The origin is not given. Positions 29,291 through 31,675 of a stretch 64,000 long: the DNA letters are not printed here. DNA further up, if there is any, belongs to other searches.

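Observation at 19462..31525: Molybdoenzyme island with two DmsAB-like sets, one exported and one cytoplasmic, plus its own Tat, MoaA, chaperone and PucR regulator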

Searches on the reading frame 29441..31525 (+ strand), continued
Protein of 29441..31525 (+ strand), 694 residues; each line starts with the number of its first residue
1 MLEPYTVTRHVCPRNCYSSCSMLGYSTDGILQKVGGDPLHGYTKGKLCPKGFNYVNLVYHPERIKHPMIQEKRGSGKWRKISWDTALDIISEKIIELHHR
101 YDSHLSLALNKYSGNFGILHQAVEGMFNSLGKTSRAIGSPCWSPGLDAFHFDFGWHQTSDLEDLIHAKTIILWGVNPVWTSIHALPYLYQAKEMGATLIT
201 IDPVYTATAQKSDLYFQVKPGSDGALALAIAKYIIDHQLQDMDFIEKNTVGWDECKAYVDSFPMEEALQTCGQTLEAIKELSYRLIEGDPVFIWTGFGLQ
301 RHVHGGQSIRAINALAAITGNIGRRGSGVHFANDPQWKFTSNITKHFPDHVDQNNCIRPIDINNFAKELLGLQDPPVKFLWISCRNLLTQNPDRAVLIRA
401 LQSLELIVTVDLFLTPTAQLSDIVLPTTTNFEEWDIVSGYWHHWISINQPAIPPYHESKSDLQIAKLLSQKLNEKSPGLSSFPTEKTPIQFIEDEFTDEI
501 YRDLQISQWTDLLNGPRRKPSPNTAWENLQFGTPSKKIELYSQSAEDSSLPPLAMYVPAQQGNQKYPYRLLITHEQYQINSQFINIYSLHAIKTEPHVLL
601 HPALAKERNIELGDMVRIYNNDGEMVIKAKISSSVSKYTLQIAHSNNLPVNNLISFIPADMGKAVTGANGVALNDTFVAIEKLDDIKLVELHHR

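Call 17: search_solved_structures(query=window:29441-31525:+, max_evalue=1e-40, show_alignments=4)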
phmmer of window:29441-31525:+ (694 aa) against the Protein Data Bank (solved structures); distinct sequences matched with E-value up to 1e-40: 5.
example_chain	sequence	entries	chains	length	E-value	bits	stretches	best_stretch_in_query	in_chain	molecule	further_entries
2vpw_A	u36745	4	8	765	1.9e-46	161.9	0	11-335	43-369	THIOSULFATE REDUCTASE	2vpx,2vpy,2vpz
4ydd_A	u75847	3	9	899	5.3e-46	160.4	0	13-248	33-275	DMSO reductase family type II enzyme, molybdopterin subunit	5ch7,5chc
5e7o_A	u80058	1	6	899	5.3e-46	160.4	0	13-248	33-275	DMSO reductase family type II enzyme, molybdopterin subunit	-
9t1s_L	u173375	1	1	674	9.2e-42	146.4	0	11-636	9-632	formate dehydrogenase (coenzyme F420)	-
7bkb_D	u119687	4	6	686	2.1e-41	145.2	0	12-330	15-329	Formate dehydrogenase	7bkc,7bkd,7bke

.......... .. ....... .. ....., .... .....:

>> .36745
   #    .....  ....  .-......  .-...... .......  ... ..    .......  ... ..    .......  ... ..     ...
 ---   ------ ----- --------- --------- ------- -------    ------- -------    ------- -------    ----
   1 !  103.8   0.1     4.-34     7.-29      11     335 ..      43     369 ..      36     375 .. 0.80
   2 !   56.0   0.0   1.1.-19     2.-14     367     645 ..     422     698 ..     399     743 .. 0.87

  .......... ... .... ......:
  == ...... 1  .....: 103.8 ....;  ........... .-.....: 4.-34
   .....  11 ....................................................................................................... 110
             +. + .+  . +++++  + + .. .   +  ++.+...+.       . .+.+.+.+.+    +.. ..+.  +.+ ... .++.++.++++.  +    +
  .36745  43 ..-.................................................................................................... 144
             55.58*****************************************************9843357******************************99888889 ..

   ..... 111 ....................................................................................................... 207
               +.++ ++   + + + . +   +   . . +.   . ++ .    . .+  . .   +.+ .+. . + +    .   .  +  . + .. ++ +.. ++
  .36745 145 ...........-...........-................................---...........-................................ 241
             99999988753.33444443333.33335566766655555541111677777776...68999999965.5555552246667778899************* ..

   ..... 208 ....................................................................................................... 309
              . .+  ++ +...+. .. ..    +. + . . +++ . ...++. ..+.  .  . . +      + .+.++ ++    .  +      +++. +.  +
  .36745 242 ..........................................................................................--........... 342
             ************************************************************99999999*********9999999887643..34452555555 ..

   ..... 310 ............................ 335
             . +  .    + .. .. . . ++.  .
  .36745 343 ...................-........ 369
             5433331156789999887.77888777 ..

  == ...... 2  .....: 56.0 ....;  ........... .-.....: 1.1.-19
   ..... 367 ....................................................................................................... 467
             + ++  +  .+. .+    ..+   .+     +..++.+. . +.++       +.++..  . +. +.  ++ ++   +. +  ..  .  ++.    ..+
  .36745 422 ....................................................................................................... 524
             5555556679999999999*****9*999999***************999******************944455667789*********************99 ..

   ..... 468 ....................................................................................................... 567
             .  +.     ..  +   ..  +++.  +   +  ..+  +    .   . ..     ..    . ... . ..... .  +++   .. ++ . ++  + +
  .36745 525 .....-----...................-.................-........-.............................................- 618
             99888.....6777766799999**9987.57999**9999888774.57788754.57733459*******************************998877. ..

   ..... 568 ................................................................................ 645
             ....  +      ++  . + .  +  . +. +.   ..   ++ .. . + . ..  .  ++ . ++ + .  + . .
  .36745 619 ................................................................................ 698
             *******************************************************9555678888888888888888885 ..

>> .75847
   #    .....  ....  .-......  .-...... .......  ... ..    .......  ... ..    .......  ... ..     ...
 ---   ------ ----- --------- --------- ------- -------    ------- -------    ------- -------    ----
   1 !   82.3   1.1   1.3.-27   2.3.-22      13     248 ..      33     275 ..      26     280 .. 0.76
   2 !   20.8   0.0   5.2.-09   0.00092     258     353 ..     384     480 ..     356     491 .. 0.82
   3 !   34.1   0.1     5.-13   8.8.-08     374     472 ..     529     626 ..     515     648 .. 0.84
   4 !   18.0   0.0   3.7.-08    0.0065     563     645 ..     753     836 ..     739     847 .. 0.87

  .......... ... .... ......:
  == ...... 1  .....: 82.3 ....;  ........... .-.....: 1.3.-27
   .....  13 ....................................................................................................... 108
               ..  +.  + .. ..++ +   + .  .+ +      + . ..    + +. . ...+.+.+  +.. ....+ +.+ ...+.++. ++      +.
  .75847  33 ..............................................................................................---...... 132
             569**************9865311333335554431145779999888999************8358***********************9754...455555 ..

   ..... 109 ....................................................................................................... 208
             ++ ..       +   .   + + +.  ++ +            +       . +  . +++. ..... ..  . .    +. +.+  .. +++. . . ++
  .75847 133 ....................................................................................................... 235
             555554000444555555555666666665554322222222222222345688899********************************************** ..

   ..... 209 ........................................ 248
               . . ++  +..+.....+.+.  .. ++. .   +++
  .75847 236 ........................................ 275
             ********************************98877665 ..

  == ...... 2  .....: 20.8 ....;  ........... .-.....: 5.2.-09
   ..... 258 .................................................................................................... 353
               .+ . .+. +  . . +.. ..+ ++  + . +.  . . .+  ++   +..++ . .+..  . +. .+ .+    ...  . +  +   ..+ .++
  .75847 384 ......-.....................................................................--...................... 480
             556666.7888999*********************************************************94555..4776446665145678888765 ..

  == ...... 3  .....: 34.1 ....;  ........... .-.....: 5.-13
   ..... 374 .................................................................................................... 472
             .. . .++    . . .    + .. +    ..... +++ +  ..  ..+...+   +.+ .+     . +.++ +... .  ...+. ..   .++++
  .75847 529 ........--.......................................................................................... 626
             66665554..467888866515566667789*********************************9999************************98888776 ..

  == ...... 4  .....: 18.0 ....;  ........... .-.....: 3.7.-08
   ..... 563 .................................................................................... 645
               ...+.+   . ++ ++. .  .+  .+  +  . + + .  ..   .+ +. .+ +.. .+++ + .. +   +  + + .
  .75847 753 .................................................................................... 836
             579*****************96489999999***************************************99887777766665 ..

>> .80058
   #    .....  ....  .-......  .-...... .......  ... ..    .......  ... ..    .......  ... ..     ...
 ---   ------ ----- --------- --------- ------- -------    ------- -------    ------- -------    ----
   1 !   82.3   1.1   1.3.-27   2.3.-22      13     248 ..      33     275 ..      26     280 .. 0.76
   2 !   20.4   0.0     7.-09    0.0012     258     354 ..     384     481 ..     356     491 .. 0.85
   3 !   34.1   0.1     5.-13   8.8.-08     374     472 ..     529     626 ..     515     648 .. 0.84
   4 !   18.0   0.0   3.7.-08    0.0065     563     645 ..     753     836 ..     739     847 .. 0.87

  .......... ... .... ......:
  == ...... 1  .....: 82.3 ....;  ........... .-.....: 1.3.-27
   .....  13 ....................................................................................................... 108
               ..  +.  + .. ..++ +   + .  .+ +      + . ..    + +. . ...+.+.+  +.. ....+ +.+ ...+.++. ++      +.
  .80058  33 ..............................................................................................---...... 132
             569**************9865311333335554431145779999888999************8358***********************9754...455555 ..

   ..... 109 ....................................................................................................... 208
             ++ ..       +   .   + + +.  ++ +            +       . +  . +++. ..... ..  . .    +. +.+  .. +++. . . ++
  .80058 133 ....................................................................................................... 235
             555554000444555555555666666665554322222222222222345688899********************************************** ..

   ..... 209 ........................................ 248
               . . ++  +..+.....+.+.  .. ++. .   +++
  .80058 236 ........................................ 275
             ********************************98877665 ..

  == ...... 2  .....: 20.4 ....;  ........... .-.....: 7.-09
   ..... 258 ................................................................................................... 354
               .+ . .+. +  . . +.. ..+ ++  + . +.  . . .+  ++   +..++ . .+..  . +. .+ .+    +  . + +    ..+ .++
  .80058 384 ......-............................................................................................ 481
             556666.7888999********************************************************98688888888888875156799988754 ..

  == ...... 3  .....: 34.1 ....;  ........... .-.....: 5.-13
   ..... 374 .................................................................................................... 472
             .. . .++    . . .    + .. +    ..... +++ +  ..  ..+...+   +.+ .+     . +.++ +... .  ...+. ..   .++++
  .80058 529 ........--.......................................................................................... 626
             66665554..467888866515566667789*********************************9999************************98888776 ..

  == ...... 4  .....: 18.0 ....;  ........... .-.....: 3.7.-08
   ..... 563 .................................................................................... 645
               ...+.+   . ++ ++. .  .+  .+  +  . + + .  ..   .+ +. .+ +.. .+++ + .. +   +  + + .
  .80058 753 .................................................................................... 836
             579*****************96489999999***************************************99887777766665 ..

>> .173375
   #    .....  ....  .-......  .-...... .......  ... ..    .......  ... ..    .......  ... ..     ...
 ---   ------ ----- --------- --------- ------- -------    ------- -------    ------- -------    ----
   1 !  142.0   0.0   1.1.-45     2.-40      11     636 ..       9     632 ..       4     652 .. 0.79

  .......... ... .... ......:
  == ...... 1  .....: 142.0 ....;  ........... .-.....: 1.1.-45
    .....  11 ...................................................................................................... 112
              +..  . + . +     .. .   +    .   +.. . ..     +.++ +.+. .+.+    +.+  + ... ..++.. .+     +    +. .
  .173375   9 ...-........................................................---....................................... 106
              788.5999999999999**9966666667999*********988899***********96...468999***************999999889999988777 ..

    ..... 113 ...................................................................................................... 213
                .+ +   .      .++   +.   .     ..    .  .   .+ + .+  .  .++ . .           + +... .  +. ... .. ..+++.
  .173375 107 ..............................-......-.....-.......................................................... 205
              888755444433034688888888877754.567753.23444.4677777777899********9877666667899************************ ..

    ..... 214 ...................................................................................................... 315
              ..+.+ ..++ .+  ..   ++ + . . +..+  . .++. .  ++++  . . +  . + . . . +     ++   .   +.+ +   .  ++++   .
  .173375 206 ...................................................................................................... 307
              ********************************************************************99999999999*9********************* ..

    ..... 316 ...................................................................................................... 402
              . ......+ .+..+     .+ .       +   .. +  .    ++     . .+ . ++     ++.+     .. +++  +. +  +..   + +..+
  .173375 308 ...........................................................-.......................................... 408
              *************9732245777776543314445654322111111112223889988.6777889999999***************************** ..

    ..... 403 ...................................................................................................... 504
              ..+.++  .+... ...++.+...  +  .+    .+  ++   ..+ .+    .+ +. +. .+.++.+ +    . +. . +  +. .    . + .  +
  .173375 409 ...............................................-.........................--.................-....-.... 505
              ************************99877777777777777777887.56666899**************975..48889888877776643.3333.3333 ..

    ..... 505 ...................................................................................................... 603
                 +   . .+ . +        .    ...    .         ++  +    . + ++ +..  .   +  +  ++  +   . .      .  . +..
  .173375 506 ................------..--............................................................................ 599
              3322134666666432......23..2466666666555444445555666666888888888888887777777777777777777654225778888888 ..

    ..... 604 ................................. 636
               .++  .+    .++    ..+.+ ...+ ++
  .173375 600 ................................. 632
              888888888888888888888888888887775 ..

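Call 18: find_related_loci(query=A1, collection=genome_contigs, flank=10000)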
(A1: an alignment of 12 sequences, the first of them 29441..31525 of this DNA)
Query A1 (694 aa) in genome_contigs; peptide patterns used: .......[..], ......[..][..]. (x = any residue, [..] = any of these).
600 stretches matched a pattern (row limit reached: there are more); 554 encode a relative of the query (tblastn E <= 1e-3); the best 80 are kept; 79 distinct loci.
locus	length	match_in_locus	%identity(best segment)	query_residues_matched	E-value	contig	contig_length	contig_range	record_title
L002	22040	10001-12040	72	1-682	0e+0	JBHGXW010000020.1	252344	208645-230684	MAG: Paenibacillaceae bacterium isolate N2OR2_T1.20 N2OR2_T1_k141_24091, whole genome shotgun sequence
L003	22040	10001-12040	60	3-683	0e+0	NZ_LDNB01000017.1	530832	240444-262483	Neobacillus vireti strain DSM 15602 Scaffold17, whole genome shotgun sequence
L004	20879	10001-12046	60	1-683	0e+0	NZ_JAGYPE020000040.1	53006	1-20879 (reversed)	Neobacillus citreus strain FJAT-50051 scaffold40, whole genome shotgun sequence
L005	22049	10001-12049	59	1-683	0e+0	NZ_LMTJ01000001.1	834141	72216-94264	Bacillus sp. FJAT-29814 scaffold1, whole genome shotgun sequence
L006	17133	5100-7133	58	5-683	0e+0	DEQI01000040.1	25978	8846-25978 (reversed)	MAG TPA_asm: Planococcaceae bacterium UBA3370 UBA3370_contig_573, whole genome shotgun sequence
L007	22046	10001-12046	58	1-683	0e+0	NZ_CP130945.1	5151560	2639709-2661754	Niallia sp. Krafla_26 chromosome, complete genome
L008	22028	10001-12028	58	7-682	0e+0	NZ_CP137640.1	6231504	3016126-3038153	Niallia oryzisoli strain DSM 29761 chromosome, complete genome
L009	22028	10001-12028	57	6-684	0e+0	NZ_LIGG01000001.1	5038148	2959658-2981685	Bacillus sp. FJAT-27251 scaffold_0, whole genome shotgun sequence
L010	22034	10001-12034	57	5-683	0e+0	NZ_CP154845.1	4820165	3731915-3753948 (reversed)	Robertmurraya sp. 2P01SA chromosome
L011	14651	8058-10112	55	5-689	0e+0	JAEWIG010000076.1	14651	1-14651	MAG: Bacillota bacterium isolate OH_PBlB_98 k127_654600, whole genome shotgun sequence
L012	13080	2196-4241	54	5-687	0e+0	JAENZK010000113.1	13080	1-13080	MAG: Alkalihalobacillus macyae isolate BM5_bin.5 BM5_bin5_NODE_931_length_13080_cov_4.786027, whole genome shotgun seque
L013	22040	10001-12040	54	1-681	0e+0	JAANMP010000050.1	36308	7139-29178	Bacillus sp. MM2020_1 NODE_50_length_36308_cov_24.382625, whole genome shotgun sequence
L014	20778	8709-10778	53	5-694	0e+0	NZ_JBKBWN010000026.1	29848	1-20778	MAG: Anaerobacillus sp. isolate 21H_022.bin.42 NODE_957_length_29848_cov_3.000572, whole genome shotgun sequence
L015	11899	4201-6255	53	2-683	0e+0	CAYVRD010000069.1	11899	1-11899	MAG TPA_asm: uncultured Clostridia bacterium isolate binchicken_co168_135 genome assembly, contig: NODE_9185_length_1189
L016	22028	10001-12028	52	7-683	0e+0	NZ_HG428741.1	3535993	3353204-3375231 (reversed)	Bacillus massiliigorillae strain G2, whole genome shotgun sequence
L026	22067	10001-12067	46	7-683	0e+0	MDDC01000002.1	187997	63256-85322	Moorella thermoacetica strain DSM 21394 MOTE_contig000002, whole genome shotgun sequence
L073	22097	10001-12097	41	5-680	0e+0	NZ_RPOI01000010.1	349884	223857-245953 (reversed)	Citrobacter youngae strain CCUG 30791 citrobacter_youngae_CCUG30791T_0000010, whole genome shotgun sequence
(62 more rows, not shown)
